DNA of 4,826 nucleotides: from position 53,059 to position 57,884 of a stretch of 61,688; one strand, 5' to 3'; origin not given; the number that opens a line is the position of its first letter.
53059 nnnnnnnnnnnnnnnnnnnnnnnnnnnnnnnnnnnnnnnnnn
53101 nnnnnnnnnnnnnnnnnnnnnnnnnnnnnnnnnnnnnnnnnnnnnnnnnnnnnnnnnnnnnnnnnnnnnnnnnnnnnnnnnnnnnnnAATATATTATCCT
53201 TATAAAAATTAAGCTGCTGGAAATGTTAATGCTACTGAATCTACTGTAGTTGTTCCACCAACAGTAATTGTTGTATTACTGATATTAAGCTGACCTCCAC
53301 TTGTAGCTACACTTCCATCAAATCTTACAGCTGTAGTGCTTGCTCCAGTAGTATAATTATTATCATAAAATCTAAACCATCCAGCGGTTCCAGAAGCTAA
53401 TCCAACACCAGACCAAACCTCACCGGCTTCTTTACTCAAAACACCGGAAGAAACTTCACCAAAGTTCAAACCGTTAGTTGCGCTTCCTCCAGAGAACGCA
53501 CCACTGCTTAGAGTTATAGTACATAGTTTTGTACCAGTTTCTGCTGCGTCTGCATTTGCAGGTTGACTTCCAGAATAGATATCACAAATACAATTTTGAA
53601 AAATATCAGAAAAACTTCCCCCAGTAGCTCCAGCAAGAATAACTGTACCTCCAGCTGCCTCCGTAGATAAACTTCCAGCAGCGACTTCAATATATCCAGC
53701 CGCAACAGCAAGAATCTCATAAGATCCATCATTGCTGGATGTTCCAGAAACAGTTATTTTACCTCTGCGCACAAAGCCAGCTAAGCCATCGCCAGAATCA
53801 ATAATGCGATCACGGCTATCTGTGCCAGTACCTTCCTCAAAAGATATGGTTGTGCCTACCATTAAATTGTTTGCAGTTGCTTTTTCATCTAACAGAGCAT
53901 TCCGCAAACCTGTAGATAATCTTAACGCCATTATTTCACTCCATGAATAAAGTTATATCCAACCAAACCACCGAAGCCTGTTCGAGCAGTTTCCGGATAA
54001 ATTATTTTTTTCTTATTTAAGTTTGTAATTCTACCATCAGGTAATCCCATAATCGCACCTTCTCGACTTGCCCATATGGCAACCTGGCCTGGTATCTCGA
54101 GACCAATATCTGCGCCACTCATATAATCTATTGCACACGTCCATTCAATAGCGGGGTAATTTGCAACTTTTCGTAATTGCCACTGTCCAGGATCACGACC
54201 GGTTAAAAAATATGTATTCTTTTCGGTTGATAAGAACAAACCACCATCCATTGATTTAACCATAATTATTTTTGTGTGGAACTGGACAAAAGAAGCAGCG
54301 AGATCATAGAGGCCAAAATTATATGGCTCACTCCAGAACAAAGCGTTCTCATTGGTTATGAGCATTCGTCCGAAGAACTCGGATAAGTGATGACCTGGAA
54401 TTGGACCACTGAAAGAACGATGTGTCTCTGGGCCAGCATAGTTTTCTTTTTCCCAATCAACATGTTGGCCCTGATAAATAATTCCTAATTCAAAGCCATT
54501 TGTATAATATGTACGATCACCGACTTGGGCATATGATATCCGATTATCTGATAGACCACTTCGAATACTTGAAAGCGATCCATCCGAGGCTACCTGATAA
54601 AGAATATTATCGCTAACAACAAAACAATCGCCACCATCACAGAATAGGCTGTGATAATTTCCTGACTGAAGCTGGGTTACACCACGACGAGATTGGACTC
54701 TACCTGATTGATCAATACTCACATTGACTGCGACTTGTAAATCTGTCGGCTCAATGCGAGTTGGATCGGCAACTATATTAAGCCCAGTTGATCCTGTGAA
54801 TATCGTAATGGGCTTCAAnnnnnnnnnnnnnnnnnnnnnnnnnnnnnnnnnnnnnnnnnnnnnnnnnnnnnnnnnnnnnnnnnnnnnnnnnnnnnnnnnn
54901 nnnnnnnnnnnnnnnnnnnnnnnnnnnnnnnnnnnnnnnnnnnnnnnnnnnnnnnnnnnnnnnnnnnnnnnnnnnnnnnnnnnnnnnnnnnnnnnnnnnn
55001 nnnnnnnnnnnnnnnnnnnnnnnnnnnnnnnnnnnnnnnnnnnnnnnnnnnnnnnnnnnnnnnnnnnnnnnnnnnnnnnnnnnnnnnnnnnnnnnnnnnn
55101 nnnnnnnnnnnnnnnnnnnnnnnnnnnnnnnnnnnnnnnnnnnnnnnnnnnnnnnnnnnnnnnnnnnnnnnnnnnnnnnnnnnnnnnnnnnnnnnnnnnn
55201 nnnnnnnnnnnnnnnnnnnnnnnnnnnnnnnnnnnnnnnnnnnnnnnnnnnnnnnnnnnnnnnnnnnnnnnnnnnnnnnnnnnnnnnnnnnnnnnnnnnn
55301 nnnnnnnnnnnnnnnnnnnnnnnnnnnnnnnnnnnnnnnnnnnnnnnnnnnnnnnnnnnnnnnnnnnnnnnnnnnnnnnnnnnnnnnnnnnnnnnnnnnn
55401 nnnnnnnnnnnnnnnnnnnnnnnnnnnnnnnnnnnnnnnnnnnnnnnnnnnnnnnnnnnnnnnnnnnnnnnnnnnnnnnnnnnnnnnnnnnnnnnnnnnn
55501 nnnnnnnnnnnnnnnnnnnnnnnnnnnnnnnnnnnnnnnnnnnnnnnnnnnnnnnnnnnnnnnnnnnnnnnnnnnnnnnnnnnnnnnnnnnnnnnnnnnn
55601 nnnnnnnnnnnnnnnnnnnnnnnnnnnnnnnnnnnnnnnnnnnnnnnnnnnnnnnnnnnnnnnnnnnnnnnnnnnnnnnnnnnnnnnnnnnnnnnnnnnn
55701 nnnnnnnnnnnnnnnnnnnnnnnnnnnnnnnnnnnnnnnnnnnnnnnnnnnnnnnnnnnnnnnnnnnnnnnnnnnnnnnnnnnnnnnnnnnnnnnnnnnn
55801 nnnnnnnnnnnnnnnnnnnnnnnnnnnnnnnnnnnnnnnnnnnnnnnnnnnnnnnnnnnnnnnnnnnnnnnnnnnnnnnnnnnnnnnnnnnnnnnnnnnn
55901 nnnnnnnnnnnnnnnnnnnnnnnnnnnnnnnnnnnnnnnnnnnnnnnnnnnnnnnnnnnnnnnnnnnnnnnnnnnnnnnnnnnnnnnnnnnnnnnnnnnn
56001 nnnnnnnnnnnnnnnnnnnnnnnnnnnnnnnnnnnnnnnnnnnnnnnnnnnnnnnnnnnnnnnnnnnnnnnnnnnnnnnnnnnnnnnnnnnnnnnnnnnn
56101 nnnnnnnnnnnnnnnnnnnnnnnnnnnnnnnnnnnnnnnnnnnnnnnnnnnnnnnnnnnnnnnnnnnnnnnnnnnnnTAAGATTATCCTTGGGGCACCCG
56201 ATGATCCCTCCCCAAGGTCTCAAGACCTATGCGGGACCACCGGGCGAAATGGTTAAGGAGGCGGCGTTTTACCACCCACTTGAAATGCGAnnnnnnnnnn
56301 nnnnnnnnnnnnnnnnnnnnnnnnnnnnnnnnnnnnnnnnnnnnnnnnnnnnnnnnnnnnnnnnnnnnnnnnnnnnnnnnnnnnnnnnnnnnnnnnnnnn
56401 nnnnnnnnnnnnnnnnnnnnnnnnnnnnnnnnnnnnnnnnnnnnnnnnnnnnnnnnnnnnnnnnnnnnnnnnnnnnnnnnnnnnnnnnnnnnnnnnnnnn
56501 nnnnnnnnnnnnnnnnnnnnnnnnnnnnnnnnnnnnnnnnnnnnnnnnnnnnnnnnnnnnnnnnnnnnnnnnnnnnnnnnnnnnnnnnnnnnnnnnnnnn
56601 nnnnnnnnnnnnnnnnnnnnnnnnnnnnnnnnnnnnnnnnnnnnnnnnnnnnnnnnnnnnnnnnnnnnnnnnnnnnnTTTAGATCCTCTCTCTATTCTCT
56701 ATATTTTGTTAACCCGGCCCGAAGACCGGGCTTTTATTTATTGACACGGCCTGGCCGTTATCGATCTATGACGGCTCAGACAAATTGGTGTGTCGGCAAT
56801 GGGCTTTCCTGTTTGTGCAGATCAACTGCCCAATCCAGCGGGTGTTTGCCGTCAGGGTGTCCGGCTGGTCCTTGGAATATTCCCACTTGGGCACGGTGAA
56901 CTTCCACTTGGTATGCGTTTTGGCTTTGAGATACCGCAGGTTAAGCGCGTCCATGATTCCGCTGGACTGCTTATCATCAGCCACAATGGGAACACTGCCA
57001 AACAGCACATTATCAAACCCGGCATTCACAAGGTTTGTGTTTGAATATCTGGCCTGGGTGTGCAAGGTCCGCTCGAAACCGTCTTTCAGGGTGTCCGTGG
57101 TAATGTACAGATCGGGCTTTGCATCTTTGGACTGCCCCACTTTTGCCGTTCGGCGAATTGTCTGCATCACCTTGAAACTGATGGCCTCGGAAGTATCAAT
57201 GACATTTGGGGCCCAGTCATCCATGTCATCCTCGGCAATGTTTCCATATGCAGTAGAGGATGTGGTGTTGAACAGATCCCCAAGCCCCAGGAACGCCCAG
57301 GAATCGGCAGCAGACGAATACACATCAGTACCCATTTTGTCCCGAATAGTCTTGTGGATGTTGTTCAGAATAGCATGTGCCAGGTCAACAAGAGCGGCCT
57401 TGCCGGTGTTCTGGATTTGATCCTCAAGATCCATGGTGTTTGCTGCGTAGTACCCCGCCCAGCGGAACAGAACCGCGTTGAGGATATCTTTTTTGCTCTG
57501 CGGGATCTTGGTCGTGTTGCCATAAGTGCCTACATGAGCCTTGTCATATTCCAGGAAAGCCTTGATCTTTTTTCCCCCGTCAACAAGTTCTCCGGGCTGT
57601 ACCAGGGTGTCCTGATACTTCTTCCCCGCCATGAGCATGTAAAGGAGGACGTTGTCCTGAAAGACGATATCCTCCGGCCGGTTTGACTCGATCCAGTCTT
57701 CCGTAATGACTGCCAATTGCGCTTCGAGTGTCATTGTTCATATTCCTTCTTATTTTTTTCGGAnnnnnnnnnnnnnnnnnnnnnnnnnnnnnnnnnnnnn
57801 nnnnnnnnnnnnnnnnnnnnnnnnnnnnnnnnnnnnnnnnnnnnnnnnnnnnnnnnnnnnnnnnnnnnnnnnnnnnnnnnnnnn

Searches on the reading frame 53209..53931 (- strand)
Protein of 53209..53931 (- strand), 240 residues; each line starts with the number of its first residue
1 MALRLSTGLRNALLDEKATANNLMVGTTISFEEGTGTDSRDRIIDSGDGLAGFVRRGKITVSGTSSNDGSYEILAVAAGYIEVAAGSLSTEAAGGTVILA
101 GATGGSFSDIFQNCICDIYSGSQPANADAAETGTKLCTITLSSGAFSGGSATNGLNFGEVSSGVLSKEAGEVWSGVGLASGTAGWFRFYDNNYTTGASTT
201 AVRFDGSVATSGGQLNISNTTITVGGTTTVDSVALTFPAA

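Call 93: search_protein_families(library=phrogs, proteins=[window:53209-53931:-], max_evalue=0.0001)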
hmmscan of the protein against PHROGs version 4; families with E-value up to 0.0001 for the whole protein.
window:53209-53931:- (240 aa): 1 family
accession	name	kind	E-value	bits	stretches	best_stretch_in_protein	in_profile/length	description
phrog_3758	-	head and packaging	5.2e-23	82.6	1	114-238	29-138/140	virion structural protein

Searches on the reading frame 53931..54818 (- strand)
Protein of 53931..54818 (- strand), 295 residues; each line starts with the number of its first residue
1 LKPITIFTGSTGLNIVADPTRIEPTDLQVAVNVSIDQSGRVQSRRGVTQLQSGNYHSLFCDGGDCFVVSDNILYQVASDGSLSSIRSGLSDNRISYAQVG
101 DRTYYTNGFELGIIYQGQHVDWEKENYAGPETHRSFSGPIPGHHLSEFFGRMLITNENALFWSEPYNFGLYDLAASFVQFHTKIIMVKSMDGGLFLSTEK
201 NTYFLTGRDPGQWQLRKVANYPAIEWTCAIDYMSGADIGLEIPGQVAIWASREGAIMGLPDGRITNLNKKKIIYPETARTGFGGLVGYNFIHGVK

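Call 93: search_protein_families(library=phrogs, proteins=[window:53931-54818:-], max_evalue=0.0001)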
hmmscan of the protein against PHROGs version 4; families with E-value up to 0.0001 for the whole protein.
window:53931-54818:- (295 aa): 1 family
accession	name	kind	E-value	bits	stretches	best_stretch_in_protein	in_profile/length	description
phrog_8040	-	connector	7.2e-32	111.7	2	141-281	241-380/396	head closure Hc3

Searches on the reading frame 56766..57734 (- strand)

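Call 20: search_protein_families(library=phrogs, proteins=[window:56766-57734:-], max_evalue=0.00001)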
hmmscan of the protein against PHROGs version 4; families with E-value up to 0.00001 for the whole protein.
window:56766-57734:- (322 aa): 2 families
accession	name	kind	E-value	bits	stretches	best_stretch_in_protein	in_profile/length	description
phrog_9953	-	head and packaging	6.6e-23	82.6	1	21-314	25-325/329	major head protein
phrog_14242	-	head and packaging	6.9e-08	32.6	1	197-320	265-390/396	major head protein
